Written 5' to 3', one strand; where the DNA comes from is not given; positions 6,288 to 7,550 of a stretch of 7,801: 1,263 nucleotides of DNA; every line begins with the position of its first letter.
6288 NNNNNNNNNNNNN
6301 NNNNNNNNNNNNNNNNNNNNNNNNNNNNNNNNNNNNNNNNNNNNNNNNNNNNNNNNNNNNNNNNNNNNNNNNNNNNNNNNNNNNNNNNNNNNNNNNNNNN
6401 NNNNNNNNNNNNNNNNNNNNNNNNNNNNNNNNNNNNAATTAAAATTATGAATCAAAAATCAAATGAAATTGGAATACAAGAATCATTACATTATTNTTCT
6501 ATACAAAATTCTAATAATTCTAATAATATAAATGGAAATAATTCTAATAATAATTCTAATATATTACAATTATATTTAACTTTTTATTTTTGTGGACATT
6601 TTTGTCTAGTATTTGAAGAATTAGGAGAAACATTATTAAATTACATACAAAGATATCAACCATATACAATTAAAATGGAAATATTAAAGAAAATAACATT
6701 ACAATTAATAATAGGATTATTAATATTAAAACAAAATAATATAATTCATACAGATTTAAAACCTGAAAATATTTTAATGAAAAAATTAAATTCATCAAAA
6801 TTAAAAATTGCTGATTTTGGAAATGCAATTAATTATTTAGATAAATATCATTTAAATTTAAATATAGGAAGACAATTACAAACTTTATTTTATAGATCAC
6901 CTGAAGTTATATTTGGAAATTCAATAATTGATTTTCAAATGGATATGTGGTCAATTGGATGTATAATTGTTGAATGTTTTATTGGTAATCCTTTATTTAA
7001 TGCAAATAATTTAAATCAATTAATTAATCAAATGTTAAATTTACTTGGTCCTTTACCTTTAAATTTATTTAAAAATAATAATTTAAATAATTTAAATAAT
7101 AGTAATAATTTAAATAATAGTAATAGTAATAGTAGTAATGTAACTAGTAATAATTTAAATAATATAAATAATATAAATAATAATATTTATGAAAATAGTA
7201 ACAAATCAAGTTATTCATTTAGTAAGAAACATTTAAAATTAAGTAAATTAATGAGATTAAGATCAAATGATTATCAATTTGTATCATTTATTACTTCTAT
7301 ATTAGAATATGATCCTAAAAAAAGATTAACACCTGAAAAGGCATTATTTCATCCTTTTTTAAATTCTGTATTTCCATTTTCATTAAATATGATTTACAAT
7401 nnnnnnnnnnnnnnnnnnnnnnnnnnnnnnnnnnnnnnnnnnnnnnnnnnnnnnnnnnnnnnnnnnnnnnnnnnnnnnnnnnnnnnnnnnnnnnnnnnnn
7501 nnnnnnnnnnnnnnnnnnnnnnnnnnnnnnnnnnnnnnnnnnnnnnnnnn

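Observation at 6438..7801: DYRK-like kinase with unusual activation segment and Asn-rich insertions replacing conserved CMGC elements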

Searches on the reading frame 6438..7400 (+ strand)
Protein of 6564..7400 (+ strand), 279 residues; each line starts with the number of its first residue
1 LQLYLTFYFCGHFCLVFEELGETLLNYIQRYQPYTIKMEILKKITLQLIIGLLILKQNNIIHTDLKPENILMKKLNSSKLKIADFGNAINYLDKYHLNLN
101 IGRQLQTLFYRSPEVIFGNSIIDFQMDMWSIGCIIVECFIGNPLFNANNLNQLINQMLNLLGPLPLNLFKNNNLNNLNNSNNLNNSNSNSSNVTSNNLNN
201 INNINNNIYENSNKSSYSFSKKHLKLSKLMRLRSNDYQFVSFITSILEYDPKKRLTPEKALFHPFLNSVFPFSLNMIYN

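Call 8: search_solved_structures(query=window:6564-7382:+, show_alignments=3)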
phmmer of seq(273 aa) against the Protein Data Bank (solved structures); distinct sequences matched with E-value up to 0.001: 1929 (the best 60 are shown).
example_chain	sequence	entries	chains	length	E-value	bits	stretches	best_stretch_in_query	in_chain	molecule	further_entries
5y86_A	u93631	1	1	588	7.2e-31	110.9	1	5-172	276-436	Dual specificity tyrosine-phosphorylation-regulated kinase 3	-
4ian_A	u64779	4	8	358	2.9e-30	108.9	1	1-267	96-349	Serine/threonine-protein kinase PRP4 homolog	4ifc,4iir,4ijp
6pk6_A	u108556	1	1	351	4.2e-30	108.4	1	1-266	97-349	Serine/threonine-protein kinase PRP4 homolog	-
7q4a_A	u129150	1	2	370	6.5e-30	107.8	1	4-268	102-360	Non-specific serine/threonine protein kinase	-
8c2z_A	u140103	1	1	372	8.6e-30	107.4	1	6-166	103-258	Dual specificity tyrosine-phosphorylation-regulated kinase 1B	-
8yev_A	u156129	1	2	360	1.2e-29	106.9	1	6-168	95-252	Dual specificity tyrosine-phosphorylation-regulated kinase 1A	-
8t2h_A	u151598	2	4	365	1.4e-29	106.6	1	6-168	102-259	Dual specificity tyrosine-phosphorylation-regulated kinase 1A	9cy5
3anq_A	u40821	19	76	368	1.5e-29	106.6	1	6-168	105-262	Dual specificity tyrosine-phosphorylation-regulated kinase 1A | DUAL SPECIFICITY TYROSINE-PHOSPHORYLATION- REGULATED KINASE 1A | DYRK1A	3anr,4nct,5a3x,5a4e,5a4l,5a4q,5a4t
7oy6_C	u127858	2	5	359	1.5e-29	106.5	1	6-168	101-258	Dual specificity tyrosine-phosphorylation-regulated kinase 1A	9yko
7z5n_A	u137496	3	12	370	1.5e-29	106.5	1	6-168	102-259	Dual specificity tyrosine-phosphorylation-regulated kinase 1A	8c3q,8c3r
7a4s_A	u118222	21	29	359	1.5e-29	106.5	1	6-168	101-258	Dual specificity tyrosine-phosphorylation-regulated kinase 1A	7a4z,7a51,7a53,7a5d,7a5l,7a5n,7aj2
8c3g_A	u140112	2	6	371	1.5e-29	106.5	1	6-168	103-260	Dual specificity tyrosine-phosphorylation-regulated kinase 1A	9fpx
7fhs_A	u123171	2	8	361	1.5e-29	106.5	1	6-168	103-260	Dual specificity tyrosine-phosphorylation-regulated kinase 1A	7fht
4mq1_A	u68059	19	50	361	1.5e-29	106.5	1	6-168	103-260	Dual specificity tyrosine-phosphorylation-regulated kinase 1A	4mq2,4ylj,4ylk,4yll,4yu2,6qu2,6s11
9ft2_A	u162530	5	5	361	1.5e-29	106.5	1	6-168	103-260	Dual specificity tyrosine-phosphorylation-regulated kinase 1A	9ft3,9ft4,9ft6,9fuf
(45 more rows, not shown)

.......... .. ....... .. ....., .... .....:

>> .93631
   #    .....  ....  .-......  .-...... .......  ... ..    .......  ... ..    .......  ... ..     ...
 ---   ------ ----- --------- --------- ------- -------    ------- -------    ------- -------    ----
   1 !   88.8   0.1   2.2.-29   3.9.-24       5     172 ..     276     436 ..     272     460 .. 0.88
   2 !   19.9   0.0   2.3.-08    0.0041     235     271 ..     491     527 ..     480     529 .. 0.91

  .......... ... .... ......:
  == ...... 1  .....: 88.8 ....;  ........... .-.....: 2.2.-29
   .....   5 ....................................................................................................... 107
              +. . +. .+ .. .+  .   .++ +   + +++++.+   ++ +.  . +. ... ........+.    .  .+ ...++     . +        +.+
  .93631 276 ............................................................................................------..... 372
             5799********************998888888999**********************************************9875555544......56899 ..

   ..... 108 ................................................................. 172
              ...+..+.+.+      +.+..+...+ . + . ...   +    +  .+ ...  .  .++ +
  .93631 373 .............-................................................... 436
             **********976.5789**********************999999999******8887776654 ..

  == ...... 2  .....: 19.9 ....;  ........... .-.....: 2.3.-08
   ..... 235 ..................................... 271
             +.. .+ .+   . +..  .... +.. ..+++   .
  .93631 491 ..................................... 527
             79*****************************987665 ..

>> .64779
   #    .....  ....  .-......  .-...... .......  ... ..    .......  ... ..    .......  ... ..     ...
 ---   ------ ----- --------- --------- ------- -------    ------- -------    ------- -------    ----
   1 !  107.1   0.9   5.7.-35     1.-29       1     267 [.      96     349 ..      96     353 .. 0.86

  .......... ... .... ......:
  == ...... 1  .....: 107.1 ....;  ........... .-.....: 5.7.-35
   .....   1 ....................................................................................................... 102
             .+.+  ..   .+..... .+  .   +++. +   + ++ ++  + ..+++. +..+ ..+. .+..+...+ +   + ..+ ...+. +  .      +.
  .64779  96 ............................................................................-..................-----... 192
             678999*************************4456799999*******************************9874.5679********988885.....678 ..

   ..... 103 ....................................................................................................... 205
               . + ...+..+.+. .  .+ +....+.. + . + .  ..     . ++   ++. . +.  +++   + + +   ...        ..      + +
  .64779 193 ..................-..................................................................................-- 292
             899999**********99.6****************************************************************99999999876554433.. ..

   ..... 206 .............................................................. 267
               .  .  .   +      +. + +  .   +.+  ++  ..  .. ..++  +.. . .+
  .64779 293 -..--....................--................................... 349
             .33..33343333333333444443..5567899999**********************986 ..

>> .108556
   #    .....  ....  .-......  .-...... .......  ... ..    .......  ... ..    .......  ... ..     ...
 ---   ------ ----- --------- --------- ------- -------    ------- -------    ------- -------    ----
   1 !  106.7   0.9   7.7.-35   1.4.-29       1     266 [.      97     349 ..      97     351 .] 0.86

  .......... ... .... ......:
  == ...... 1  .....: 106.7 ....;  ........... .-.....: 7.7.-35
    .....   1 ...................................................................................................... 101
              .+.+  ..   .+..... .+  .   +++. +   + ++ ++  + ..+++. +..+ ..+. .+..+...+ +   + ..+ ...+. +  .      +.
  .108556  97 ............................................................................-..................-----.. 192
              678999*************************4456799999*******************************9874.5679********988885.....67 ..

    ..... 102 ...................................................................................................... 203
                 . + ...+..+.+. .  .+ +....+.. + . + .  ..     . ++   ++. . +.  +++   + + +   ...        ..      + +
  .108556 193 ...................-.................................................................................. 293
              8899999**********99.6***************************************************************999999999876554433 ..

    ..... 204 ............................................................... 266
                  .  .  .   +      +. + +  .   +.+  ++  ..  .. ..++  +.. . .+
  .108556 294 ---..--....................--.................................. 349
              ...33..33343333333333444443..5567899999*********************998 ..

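Call 9: find_homologous_proteins(query=window:6564-7400:+)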
Query seq(279 aa) (279 aa): 1070 proteins with E <= 0.001 among 8000 candidates; the best 120 are listed.
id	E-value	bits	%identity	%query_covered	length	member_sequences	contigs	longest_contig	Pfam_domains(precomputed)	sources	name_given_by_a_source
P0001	1.8e-32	131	30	94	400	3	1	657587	PF07714.24,PF00069.32,PF03109.23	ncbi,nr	ncbi:kinase-like domain-containing protein [Umbelopsis sp. AD052]|nr:kinase-like domain-containing p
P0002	4.0e-30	123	32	93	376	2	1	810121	PF07714.24,PF00069.32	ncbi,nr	ncbi:kinase-like domain-containing protein [Paraphysoderma sedebokerense]|nr:kinase-like domain-cont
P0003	8.8e-30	122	33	94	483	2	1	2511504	PF07714.24,PF00069.32,PF03109.23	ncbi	ncbi:hypothetical protein WA026_020257 [Henosepilachna vigintioctopunctata]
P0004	1.5e-29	121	31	94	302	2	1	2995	PF07714.24,PF00069.32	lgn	-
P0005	2.1e-28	118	34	95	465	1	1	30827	PF07714.24,PF00069.32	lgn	-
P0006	9.9e-28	115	30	96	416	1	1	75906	PF07714.24,PF00069.32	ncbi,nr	ncbi:kinase-like protein [Lichtheimia hyalospora FSU 10163]|nr:kinase-like protein [Lichtheimia hyal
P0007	1.6e-27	115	30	95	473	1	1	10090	PF07714.24,PF00069.32,PF01636.30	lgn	-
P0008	2.0e-27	114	29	96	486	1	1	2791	PF07714.24,PF00069.32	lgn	-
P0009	2.7e-27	114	33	96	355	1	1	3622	PF07714.24,PF00069.32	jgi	jgi:dual specificity tyrosine-phosphorylation-regulated kinase 2/3/4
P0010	4.0e-27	113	30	100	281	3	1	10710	PF07714.24,PF00069.32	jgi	jgi:dual specificity tyrosine-phosphorylation-regulated kinase 2/3/4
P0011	6.6e-27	113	30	93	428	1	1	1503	PF07714.24,PF00069.32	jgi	-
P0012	1.0e-26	112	35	61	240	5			PF07714.24,PF00069.32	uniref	uniref:dual-specificity kinase n=1 Tax=Erpetoichthys calabaricus TaxID=27687 RepID=A0A8C4X670_ERPCA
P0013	1.0e-26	112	27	99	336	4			PF07714.24,PF00069.32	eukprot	eukprot:TRINITY_DN2806_c0_g1_i5.p1 TRINITY_DN2806_c0_g1~~TRINITY_DN2806_c0_g1_i5.p1 ORF type:complet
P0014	1.2e-26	112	31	95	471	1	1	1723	PF07714.24,PF00069.32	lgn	-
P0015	1.6e-26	111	32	99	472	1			PF07714.24,PF00069.32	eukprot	eukprot:PhM_4_TR8294/c0_g1_i1/m.42139/K08825/DYRK1; dual specificity tyrosine-phosphorylation-regula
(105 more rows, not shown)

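Call 22: search_protein_representatives(protein=window:6564-7400:+)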
Query: 279 residues. Proteins with E-value up to 0.001 (for the whole library): 153801; up to 1e-10: 14867; up to 1e-30: 116. The best 150 are listed.
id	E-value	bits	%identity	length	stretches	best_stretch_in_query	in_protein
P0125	8.5e-75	268.1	54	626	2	3-189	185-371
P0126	7.5e-72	258.4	52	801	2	2-174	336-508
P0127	5.4e-71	255.6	53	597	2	2-184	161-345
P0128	2.5e-66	240.3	35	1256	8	34-168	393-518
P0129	3.4e-55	203.8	45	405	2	2-173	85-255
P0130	5.9e-55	203.0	30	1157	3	6-267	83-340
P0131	3.1e-49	184.3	26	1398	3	7-267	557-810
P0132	4.3e-47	177.3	48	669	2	1-174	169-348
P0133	7.0e-45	170.0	47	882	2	2-174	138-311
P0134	9.3e-45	169.6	28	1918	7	16-166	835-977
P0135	9.1e-44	166.3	30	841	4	6-163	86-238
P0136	1.0e-41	159.6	37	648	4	10-171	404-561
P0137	1.5e-41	159.1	44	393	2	9-174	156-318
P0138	2.7e-41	158.2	42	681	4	38-200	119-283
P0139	3.6e-41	157.8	47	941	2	2-174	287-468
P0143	5.6e-40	153.9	48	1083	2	6-172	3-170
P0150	1.8e-38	149.0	45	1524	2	1-172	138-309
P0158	1.1e-36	143.2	36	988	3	76-275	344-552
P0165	6.5e-36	140.6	43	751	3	79-178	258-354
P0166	7.1e-36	140.5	43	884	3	37-172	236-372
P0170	3.7e-35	138.1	41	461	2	3-174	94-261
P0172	6.4e-35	137.4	39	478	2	6-171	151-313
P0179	1.4e-34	136.2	43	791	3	77-171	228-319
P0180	1.6e-34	136.0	39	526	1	5-267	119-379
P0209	4.1e-32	128.1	40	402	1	2-274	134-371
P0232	4.4e-31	124.8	41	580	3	30-173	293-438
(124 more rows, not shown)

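Call 24: list_cluster_members(proteins=[P0125, P0126, P0127, P0129, P0132, P0133, P0137, P0139, P0143, P0150])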
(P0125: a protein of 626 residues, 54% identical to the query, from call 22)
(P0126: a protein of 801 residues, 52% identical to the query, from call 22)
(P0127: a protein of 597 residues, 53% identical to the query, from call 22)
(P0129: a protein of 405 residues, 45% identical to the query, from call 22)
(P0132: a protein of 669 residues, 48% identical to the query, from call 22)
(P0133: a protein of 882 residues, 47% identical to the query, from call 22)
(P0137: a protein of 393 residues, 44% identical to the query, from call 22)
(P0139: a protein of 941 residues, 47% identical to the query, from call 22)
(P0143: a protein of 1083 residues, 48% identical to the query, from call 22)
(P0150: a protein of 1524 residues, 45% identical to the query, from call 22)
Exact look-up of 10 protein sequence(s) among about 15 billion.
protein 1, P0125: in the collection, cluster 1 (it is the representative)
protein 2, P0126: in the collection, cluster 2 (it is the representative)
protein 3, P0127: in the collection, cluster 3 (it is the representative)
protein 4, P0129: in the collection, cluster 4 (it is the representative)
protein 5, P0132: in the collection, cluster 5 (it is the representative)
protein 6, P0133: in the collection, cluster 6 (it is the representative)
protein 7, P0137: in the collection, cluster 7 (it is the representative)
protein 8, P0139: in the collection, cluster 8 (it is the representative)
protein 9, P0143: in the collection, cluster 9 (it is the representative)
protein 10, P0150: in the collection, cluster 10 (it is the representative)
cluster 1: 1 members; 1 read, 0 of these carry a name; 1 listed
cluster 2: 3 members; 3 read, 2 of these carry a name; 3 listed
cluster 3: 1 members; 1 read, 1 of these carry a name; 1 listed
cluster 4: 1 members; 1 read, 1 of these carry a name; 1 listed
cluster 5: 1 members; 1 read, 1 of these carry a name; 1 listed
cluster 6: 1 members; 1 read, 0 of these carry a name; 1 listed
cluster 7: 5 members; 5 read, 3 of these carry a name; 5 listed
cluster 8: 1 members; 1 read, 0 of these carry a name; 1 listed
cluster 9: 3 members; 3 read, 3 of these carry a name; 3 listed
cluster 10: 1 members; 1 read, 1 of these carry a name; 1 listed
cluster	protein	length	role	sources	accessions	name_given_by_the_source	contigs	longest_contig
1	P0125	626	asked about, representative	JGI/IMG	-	-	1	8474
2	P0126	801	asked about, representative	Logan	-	-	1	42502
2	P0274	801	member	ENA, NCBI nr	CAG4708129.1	unnamed protein product [Naegleria fowleri]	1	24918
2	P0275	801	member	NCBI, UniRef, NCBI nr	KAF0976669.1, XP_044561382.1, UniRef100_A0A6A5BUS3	hypothetical protein FDP41_004568 [Naegleria fowleri] | Protein kinase domain-containing protein n=1 Tax=Naegleria fowleri TaxID=5763 ... | uncharacterized protein FDP41_004568 [Naegleria fowleri]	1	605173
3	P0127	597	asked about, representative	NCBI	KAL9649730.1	hypothetical protein ABK040_009545 [Willaertia magna]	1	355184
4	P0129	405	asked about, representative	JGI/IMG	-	serine/threonine protein kinase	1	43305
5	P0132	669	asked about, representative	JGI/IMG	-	serine/threonine protein kinase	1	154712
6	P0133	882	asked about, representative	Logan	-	-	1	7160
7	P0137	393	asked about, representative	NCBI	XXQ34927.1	Protein kinase domain-containing protein [Plasmodiophora brassicae]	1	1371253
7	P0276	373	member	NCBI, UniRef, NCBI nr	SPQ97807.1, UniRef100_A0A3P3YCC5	unnamed protein product (mitochondrion) [Plasmodiophora brassicae] | Protein kinase domain-containing protein n=1 Tax=Plasmodiophora brassicae TaxID=37360 ... | unnamed protein product [Plasmodiophora brassicae]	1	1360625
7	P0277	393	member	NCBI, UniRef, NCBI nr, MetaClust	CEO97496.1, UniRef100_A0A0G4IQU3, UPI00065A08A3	hypothetical protein PBRA_000841 [Plasmodiophora brassicae] | Protein kinase domain-containing protein n=1 Tax=Plasmodiophora brassicae TaxID=37360 ... | status=active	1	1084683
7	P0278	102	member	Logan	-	-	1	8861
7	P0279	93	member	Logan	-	-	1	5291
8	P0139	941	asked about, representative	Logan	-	-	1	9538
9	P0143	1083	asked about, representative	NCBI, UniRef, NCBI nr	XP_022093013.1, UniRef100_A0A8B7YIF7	uncharacterized protein LOC110980534 isoform X2 [Acanthaster planci] | Uncharacterized protein LOC110980534 isoform X2 n=1 Tax=Acanthaster planci TaxID=133434 ...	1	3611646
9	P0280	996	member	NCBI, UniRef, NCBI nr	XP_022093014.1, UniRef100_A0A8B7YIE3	uncharacterized protein LOC110980534 isoform X3 [Acanthaster planci] | Uncharacterized protein LOC110980534 isoform X3 n=1 Tax=Acanthaster planci TaxID=133434 ...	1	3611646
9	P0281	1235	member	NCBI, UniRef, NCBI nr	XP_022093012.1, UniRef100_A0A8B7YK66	uncharacterized protein LOC110980534 isoform X1 [Acanthaster planci] | Uncharacterized protein LOC110980534 isoform X1 n=1 Tax=Acanthaster planci TaxID=133434 ...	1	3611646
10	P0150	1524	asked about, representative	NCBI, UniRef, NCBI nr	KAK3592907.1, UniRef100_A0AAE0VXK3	hypothetical protein CHS0354_011699 [Potamilus streckersoni] | Protein kinase domain-containing protein n=1 Tax=Potamilus streckersoni TaxID=2493646 ...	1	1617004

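Call 32: find_encoding_contigs(protein=P0126, flank=10000, max_places=3)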
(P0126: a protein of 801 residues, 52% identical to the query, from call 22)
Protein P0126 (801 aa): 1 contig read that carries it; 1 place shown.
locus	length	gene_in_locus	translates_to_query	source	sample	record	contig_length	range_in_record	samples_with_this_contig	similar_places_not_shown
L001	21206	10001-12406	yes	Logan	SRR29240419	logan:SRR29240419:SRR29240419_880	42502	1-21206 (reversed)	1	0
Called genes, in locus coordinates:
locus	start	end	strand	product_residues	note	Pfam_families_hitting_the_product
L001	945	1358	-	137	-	PF00150:Cellulase, PF01301:Glyco_hydro_35 (weak), PF02449:Glyco_hydro_42 (weak)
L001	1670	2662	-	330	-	PF00056:Ldh_1_N, PF02866:Ldh_1_C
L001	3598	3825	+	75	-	PF00631:G-gamma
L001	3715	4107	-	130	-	-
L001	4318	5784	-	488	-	PF01193:RNA_pol_L, PF01000:RNA_pol_A_bac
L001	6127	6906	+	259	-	PF00293:NUDIX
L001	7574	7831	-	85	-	-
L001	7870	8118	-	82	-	-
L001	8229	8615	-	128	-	-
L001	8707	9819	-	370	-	-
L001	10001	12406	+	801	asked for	PF00069:Pkinase, PF07714:PK_Tyr_Ser-Thr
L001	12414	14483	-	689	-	PF02990:EMP70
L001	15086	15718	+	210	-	PF00069:Pkinase, PF07714:PK_Tyr_Ser-Thr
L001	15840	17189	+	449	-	PF00069:Pkinase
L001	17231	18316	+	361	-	PF00627:UBA, PF22562:UBA_7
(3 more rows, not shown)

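Call 34: find_encoding_contigs(protein=P0127, flank=6000, max_places=2)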
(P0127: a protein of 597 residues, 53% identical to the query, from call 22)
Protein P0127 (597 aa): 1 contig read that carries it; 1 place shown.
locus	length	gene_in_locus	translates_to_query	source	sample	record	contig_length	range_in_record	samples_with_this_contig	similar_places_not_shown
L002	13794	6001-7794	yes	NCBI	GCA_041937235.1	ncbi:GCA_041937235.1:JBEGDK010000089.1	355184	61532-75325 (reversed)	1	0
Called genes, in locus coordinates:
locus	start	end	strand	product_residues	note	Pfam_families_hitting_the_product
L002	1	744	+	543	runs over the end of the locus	PF01594:AI-2E_transport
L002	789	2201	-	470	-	PF25390:WD40_RLD, PF00415:RCC1 (faint), PF13540:RCC1_2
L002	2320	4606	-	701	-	PF07690:MFS_1, PF00854:PTR2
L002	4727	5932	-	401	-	-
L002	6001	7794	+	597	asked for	PF00069:Pkinase, PF07714:PK_Tyr_Ser-Thr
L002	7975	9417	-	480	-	PF02136:NTF2, PF00076:RRM_1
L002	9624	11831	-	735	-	PF16796:Microtub_bd, PF00225:Kinesin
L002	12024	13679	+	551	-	PF04916:Phospholip_B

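Call 35: find_encoding_contigs(protein=P0125, flank=6000, max_places=2)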
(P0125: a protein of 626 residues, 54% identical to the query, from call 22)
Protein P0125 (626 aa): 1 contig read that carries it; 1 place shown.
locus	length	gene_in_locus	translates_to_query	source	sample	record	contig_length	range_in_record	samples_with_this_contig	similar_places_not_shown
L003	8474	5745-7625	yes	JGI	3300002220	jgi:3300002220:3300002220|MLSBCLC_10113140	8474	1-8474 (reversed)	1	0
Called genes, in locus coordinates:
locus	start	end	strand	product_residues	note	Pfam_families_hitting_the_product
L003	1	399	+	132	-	?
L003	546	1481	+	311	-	-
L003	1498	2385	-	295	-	PF00150:Cellulase (weak), PF18564:Glyco_hydro_5_C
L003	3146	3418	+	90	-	-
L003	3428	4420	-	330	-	PF00056:Ldh_1_N, PF02866:Ldh_1_C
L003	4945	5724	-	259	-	-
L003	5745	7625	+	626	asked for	PF00069:Pkinase, PF07714:PK_Tyr_Ser-Thr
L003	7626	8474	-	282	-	?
